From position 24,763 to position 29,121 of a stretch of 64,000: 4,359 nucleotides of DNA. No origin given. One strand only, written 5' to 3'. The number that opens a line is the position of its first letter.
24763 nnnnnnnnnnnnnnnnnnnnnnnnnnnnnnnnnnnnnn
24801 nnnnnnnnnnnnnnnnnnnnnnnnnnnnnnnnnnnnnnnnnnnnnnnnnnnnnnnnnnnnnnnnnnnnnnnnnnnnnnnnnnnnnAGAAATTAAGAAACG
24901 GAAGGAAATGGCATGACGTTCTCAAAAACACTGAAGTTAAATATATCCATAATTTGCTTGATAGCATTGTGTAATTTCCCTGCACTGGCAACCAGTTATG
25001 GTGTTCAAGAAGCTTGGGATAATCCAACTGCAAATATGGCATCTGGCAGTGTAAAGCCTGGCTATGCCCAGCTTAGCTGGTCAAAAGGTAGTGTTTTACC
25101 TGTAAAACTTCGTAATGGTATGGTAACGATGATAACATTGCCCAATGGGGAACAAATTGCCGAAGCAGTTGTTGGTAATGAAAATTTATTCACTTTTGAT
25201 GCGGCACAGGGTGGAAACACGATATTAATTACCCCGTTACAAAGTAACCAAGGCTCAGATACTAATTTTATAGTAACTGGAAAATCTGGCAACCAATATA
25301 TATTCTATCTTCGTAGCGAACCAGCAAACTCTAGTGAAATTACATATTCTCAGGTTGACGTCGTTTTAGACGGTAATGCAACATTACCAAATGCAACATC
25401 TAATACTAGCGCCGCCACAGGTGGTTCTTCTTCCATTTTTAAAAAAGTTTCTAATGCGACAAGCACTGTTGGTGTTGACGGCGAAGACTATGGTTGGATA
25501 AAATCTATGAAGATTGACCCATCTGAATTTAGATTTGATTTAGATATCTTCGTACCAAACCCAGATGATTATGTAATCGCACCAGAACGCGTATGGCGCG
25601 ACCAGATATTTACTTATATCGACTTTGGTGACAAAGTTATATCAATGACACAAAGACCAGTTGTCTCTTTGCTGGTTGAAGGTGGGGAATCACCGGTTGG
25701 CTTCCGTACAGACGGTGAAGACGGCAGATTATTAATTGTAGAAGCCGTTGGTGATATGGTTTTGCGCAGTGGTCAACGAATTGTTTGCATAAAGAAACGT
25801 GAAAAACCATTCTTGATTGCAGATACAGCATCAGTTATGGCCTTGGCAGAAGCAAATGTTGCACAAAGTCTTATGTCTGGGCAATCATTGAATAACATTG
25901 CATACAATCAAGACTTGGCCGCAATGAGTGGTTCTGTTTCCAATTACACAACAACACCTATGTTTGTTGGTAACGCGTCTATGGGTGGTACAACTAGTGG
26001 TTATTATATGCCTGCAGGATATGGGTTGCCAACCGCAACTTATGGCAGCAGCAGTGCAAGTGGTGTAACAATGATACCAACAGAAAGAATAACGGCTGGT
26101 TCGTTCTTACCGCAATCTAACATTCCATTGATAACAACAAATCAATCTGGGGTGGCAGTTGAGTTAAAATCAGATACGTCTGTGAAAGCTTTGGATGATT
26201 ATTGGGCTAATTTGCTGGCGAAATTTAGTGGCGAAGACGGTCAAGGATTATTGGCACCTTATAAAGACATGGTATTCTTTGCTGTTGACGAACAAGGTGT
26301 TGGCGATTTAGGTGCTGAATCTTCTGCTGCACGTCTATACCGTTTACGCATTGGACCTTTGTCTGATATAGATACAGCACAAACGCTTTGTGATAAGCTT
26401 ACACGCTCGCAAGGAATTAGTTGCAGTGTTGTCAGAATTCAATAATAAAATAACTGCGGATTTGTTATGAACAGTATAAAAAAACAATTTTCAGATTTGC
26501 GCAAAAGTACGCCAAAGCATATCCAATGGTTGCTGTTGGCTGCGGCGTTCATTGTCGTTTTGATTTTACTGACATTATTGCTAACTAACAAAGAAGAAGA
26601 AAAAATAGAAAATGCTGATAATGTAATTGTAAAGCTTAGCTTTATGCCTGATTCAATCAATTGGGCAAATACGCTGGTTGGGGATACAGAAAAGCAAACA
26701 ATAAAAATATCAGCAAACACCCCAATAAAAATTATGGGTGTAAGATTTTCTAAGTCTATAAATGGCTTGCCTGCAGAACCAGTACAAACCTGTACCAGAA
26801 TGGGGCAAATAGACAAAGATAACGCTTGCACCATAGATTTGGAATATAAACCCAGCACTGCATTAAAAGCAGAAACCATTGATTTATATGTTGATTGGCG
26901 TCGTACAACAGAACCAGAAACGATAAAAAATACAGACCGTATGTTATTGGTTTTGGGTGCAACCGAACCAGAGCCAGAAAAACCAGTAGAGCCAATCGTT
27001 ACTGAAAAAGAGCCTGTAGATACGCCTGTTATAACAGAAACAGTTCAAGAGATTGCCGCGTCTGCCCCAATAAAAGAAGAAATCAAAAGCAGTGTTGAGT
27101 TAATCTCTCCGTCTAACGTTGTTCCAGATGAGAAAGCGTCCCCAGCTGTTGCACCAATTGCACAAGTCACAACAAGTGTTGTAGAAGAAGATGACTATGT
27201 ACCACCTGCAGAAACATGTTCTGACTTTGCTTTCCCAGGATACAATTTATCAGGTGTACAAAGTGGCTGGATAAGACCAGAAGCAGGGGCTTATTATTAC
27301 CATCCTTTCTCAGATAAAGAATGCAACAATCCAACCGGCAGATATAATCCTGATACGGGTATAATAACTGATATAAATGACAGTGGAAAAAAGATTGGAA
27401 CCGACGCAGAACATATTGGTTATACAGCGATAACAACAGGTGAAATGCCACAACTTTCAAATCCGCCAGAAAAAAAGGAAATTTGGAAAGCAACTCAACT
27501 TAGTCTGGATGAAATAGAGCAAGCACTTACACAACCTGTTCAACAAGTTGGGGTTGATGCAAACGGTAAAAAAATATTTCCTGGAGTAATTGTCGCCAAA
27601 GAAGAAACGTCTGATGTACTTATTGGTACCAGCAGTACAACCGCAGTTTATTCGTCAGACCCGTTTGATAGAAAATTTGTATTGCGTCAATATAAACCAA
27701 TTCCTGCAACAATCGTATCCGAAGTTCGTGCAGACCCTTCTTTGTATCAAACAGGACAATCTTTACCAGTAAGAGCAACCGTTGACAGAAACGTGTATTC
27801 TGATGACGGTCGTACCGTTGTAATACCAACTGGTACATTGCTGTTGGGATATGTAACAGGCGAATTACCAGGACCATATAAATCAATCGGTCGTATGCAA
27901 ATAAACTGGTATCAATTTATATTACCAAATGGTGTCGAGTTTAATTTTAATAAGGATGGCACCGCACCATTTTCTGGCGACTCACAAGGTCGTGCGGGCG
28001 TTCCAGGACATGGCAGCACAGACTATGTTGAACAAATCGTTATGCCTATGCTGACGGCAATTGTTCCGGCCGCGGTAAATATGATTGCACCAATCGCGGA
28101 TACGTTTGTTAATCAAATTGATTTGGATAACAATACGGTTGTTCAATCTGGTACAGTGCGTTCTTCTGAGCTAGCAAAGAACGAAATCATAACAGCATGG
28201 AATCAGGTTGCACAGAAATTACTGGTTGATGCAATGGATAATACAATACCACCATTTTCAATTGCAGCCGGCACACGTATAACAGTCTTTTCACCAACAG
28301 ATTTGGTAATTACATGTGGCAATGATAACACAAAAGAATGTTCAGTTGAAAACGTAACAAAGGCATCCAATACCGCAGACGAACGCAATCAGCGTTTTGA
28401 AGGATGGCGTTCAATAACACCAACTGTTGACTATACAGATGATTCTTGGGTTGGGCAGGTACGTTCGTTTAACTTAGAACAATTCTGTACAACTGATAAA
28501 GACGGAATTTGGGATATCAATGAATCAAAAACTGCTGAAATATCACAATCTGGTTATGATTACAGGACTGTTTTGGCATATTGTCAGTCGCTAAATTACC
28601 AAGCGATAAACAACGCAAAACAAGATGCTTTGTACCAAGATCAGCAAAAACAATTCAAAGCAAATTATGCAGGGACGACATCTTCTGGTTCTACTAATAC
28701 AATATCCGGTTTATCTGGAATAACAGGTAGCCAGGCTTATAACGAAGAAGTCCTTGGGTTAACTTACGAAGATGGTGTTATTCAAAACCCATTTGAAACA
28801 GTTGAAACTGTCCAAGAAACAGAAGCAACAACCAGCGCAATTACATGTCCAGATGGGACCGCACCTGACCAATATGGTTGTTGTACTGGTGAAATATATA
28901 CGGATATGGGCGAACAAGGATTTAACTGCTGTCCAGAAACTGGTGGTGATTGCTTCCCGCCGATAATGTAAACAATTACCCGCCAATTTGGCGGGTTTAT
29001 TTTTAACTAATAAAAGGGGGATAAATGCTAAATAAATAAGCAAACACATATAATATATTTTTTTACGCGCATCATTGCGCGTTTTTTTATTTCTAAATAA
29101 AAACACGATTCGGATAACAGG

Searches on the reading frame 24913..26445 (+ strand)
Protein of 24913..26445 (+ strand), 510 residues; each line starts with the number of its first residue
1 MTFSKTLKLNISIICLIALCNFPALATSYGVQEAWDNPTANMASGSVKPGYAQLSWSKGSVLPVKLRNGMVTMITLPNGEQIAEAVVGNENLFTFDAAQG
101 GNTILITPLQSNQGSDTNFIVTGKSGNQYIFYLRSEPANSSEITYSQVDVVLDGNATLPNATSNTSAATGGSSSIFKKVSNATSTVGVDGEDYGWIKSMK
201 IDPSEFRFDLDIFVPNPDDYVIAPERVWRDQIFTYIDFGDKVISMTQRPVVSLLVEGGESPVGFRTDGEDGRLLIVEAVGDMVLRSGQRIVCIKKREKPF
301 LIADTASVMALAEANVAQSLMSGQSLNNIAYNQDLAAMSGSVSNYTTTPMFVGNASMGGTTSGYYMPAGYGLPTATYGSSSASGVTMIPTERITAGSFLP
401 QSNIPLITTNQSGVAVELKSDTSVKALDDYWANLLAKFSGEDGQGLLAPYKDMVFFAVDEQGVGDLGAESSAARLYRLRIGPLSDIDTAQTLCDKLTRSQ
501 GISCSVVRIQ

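Call 76: search_protein_families(library=pfam, proteins=[window:24913-26445:+], max_evalue=0.00001)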
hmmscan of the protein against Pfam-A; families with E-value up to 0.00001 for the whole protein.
window:24913-26445:+ (510 aa): 2 families
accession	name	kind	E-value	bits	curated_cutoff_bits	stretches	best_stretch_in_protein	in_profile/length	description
PF03524.21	CagX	-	5.4e-22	79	34.2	1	53-295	5-197/198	Conjugal transfer protein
PF05036.18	SPOR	-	4.4e-06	27.4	21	1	470-508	38-76/76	SPOR domain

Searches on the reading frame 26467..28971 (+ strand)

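Call 76: search_protein_families(library=pfam, proteins=[window:26467-28971:+], max_evalue=0.00001)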
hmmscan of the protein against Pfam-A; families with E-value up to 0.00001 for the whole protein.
window:26467-28971:+ (834 aa): 1 family
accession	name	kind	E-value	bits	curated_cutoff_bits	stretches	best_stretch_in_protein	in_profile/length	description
PF03743.19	TrbI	-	2e-16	60.8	35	1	407-613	3-186/188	Bacterial conjugation TrbI-like protein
